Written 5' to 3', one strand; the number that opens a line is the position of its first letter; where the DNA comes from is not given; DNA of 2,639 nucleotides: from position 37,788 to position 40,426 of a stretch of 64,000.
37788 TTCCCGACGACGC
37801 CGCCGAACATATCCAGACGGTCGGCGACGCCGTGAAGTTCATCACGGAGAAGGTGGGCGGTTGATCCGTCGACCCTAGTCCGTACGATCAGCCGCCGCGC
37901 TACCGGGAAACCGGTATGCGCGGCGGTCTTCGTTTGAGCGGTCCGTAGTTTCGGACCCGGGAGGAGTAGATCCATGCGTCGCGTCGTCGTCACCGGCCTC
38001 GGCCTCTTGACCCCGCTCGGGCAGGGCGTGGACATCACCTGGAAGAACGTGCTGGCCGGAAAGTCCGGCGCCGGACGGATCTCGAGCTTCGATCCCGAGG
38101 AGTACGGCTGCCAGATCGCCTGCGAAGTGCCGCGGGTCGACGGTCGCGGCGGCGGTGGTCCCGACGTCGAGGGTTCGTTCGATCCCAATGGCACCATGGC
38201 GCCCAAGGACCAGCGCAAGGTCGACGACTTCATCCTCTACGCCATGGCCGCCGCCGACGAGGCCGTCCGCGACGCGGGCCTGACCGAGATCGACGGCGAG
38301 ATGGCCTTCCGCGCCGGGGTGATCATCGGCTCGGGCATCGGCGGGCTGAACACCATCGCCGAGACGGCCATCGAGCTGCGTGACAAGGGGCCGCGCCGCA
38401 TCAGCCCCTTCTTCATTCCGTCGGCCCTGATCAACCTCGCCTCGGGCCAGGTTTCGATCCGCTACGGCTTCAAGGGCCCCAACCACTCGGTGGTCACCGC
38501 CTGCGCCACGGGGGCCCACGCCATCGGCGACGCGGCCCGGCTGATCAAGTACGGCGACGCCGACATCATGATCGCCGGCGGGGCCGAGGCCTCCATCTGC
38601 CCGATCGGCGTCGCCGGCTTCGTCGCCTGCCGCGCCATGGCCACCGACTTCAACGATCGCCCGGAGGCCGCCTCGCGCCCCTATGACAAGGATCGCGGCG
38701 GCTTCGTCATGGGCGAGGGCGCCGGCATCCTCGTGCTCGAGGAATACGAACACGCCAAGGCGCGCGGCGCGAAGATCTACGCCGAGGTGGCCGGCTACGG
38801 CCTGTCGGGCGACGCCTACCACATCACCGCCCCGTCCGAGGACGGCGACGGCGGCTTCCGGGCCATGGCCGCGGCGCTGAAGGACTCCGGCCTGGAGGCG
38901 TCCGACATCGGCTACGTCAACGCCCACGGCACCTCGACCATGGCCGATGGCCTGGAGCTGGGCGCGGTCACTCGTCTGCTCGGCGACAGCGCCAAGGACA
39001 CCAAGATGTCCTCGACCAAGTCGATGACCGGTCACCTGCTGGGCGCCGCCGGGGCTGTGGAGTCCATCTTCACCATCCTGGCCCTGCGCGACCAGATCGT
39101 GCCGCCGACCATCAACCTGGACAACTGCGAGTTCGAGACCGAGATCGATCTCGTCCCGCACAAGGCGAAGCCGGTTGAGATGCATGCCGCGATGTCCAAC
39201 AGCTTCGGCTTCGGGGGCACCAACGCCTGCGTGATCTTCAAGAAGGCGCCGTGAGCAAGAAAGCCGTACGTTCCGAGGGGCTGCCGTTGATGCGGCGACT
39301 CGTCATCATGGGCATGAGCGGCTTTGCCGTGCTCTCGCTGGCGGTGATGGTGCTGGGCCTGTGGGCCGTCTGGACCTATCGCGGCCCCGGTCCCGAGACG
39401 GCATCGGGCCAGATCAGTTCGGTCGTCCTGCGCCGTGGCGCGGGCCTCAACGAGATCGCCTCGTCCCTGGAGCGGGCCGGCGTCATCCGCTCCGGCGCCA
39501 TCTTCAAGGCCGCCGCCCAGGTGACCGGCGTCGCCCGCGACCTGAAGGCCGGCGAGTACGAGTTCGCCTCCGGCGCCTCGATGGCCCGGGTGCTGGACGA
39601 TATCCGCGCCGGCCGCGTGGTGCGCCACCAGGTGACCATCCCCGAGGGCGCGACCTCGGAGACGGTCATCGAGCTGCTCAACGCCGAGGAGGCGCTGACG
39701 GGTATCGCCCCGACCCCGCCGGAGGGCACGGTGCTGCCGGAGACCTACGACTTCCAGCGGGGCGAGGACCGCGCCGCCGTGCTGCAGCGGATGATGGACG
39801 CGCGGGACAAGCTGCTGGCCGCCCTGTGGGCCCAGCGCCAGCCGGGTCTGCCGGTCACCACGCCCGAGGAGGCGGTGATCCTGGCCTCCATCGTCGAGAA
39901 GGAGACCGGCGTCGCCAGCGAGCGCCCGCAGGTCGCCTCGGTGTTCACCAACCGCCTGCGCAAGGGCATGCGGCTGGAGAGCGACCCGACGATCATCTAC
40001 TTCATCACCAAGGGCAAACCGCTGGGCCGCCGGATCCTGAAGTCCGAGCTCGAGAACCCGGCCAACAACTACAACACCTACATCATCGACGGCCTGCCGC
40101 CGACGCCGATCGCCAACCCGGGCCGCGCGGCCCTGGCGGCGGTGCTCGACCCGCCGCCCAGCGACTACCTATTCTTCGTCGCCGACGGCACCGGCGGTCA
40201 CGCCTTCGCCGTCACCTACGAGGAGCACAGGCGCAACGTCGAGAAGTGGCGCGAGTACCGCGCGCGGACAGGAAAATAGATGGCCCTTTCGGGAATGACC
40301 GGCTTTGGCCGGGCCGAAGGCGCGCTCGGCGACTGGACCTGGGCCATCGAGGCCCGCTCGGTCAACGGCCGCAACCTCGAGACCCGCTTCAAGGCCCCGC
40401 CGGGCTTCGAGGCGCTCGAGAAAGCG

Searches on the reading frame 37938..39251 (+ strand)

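Call 66: search_protein_families(library=pfam, proteins=[window:37938-39251:+], max_evalue=0.00001)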
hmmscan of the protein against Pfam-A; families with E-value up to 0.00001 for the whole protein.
window:37938-39251:+ (438 aa): 2 families
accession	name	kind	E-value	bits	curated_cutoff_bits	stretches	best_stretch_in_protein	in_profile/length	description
PF00109.32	ketoacyl-synt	-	2.8e-57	194.7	20.8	1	13-273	1-252/252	Beta-ketoacyl synthase, N-terminal domain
PF02801.28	Ketoacyl-synt_C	-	4.3e-35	120.7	20.8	1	281-394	1-118/119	Beta-ketoacyl synthase, C-terminal domain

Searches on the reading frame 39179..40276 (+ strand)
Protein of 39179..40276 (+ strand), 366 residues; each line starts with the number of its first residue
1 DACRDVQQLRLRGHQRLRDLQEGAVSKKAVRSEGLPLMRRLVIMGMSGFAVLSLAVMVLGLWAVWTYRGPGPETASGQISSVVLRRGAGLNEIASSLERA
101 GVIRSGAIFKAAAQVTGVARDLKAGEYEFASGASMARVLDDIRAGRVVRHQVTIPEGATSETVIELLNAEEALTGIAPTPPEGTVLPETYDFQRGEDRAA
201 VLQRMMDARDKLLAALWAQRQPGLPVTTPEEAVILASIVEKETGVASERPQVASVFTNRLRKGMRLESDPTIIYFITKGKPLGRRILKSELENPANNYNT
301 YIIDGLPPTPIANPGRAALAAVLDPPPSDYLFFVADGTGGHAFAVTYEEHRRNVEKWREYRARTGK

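Call 66: search_protein_families(library=pfam, proteins=[window:39179-40276:+], max_evalue=0.00001)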
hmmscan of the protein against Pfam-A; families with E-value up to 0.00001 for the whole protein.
window:39179-40276:+ (366 aa): 1 family
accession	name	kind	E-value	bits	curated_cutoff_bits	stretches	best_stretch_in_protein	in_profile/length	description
PF02618.21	YceG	-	1.8e-83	280.7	32.4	1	83-356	2-275/275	YceG-like family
